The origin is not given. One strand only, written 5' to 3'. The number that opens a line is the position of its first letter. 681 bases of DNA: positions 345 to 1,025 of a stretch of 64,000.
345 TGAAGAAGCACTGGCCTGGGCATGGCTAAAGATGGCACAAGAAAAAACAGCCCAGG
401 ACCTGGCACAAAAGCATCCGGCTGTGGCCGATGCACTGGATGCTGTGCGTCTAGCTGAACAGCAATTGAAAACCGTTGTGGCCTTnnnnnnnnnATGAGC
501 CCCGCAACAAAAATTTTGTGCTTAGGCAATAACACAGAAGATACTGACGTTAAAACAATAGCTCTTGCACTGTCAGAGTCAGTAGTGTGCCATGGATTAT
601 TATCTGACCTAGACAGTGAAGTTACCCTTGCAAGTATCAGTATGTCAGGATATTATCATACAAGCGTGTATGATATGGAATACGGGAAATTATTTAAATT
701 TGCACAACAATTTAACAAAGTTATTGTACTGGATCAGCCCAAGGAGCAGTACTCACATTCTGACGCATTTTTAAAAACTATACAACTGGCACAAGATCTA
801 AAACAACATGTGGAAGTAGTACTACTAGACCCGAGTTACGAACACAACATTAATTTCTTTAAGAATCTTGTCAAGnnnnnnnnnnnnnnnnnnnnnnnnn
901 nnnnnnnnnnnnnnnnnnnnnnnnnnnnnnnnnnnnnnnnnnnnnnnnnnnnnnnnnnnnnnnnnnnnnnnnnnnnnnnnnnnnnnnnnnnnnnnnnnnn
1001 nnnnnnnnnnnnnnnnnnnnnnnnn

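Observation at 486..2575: AT-rich island: radical-SAM enzyme with an extra N-terminal domain, coupled to an unknown partner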

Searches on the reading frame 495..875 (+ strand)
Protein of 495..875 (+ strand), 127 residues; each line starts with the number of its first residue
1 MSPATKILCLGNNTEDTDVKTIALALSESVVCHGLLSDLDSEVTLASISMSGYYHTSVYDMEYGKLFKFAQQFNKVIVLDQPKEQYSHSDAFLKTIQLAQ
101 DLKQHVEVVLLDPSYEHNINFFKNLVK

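Call 32: find_homologous_proteins(query=A2, max_evalue=0.001)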
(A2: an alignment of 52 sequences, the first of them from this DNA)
Query A2 (52 sequences) (127 aa, profile of the alignment): 11 proteins with E <= 0.001 among 742 candidates.
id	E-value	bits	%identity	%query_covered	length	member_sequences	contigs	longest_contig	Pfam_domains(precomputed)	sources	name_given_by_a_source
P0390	1.1e-39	153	56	96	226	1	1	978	-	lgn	-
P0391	4.0e-37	145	74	96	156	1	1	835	-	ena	-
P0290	1.6e-34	137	56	96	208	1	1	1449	-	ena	-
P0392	3.2e-34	136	51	100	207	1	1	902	-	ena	-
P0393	6.3e-34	135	53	96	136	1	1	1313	-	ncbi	-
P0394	2.1e-28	117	74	72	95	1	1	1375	-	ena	-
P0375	3.9e-28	116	64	70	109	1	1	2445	-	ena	-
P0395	1.3e-22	98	30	85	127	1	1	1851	-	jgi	jgi:hypothetical protein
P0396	8.7e-22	95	75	72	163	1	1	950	-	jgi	jgi:hypothetical protein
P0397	4.5e-21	93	28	71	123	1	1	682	-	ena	-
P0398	7.6e-18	83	62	54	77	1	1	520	-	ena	-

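Call 49: predict_structure(alignment_id=A2)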
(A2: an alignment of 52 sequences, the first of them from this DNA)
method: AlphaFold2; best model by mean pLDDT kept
length: 127 residues; sequences in the alignment: 52
mean_pLDDT: 93.8   pTM: 0.87
mean pLDDT of the five models: 93.8, 93.5, 92.9, 92.4, 92.2
residues with pLDDT >= 90: 108; 70-90: 17; 50-70: 2; < 50: 0
segments of 3 or more residues with pLDDT < 50: none
pLDDT, mean of each block of 10 residues (from residue 1): 91 97 98 97 95 97 97 98 92 95 97 87 70
secondary structure, 60 per line:
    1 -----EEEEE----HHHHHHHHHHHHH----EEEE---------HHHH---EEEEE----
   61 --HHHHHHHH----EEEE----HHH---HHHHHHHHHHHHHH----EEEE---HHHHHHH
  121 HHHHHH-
elements in order: E6-10 H15-27 E32-35 H45-48 E52-56 H63-70 E75-78 H89-102 E107-110 H114-126

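Call 57: fold_search(model_id=the predicted structure, library=pdb)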
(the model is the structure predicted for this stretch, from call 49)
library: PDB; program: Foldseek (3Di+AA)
matches with E <= 10: 1232; with E <= 0.001: 0
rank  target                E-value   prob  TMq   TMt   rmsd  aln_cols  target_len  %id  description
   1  7er6_A                2.3e-03  0.99  0.47  0.32   7.0       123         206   20  Crystal structure of human Biliverdin IX-beta reductase B (released 2022-01-19)
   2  1xmv                  3.9e-03  0.66  0.26  0.16   9.1       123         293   11  E. coli RecA in complex with MgADP (released 2005-01-04)
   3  5gvu_C                7.9e-03  1.00  0.53  0.21   4.1       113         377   12  crystal structure of BVDV NS3 helicase domain (released 2017-09-13)
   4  5gvu_B                7.9e-03  0.99  0.50  0.21   4.6       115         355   10  crystal structure of BVDV NS3 helicase domain (released 2017-09-13)
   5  4cbh_B                1.0e-02  1.00  0.54  0.24   3.8       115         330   10  Pestivirus NS3 helicase (released 2015-01-21)
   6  5oog                  1.1e-02  0.97  0.47  0.32   6.1       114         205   18  Human biliverdin IX beta reductase: NADP/Phloxine B ternary complex (released 2018-03-07)
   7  4cbh_A                1.3e-02  0.99  0.52  0.23   4.5       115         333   10  Pestivirus NS3 helicase (released 2015-01-21)
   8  1hdo                  1.3e-02  0.96  0.48  0.33   6.8       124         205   16  Human biliverdin IX beta reductase: NADP complex (released 2001-02-28)
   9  5c18_B                1.4e-02  0.60  0.30  0.08   9.2       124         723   17  p97-delta709-728 in complex with ATP-gamma-S (released 2016-01-13)
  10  4cbh_C                1.5e-02  0.99  0.52  0.23   4.5       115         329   10  Pestivirus NS3 helicase (released 2015-01-21)
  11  7cs7_B                1.5e-02  0.93  0.49  0.26   6.4       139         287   15  IiPLR1 with NADP+ and (+)secoisolariciresinol (released 2021-06-09)
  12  5gn1_B                1.5e-02  0.89  0.39  0.21   5.4       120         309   14  Crystal structure of the C-terminal part of Fun30 ATPase domain (released 2017-01-11)
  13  1he3                  1.6e-02  0.95  0.48  0.33   6.8       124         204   16  Human biliverdin IX beta reductase: NADP/mesobiliverdin IV alpha ternary complex (released 2001-02-28)
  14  5c19_E                1.6e-02  0.41  0.28  0.08   9.3       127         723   15  p97 variant 2 in the apo state (released 2016-01-13)
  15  7er7_A                1.7e-02  0.95  0.47  0.32   6.1       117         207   18  Crystal structure of hyman Biliverdin IX-beta reductase B with Tamibarotene (A80) (released 2022-01-19)
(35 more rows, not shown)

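Call 64: search_protein_families(library=pfam, alignment_id=A2, max_evalue=5)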
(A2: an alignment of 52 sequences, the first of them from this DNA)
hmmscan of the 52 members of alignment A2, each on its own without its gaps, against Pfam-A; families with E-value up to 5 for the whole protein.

A. member 1, seq(127 aa): 1 family
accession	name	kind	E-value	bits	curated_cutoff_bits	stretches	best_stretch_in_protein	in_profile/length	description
PF20603.3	Bact_hydrolase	-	0.029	14.7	27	1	30-79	77-127/160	Bacterial hydrolase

B. families by the number of members that match (of 52 scanned): 38 families (the first 25 are shown)
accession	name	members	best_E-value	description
PF18086.7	PPIP5K2_N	2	0.047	Diphosphoinositol pentakisphosphate kinase 2 N-terminal domain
PF12394.13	DUF3657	1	0.0049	Protein FAM135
PF02156.21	Glyco_hydro_26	1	0.0061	Glycosyl hydrolase family 26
PF20843.4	Rax2_3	1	0.0081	Rax2 third domain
PF17535.7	DUF5454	1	0.02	Family of unknown function (DUF5454)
PF08919.15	F_actin_bind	1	0.02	F-actin binding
PF20603.3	Bact_hydrolase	1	0.029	Bacterial hydrolase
PF08665.17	PglZ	1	0.032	PglZ domain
PF23002.2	PIN-like_DDX60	1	0.043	ATP-dependent RNA helicase DDX60, PIN-like domain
PF00291.31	PALP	1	0.046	Pyridoxal-phosphate dependent enzyme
PF22483.2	Mu-transpos_C_2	1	0.047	Mu transposase, C-terminal domain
PF04839.18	PSRP-3_Ycf65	1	0.064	Plastid and cyanobacterial ribosomal protein (PSRP-3 / Ycf65)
PF04361.18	DUF494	1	0.065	Protein of unknown function (DUF494)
PF13080.11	DUF3926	1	0.065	Protein of unknown function (DUF3926)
PF14175.11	YaaC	1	0.068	YaaC-like Protein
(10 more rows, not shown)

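Call 90: find_encoding_contigs(protein=P0395, flank=3000, max_places=3)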
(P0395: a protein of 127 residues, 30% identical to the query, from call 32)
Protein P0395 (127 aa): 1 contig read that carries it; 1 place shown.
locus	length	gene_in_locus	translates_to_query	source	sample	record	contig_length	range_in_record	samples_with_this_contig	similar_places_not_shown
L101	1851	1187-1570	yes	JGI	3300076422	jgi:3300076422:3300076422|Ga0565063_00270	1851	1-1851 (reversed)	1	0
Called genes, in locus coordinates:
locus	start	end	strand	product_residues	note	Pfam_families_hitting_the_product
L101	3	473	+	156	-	?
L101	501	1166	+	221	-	-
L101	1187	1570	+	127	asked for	-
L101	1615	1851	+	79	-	?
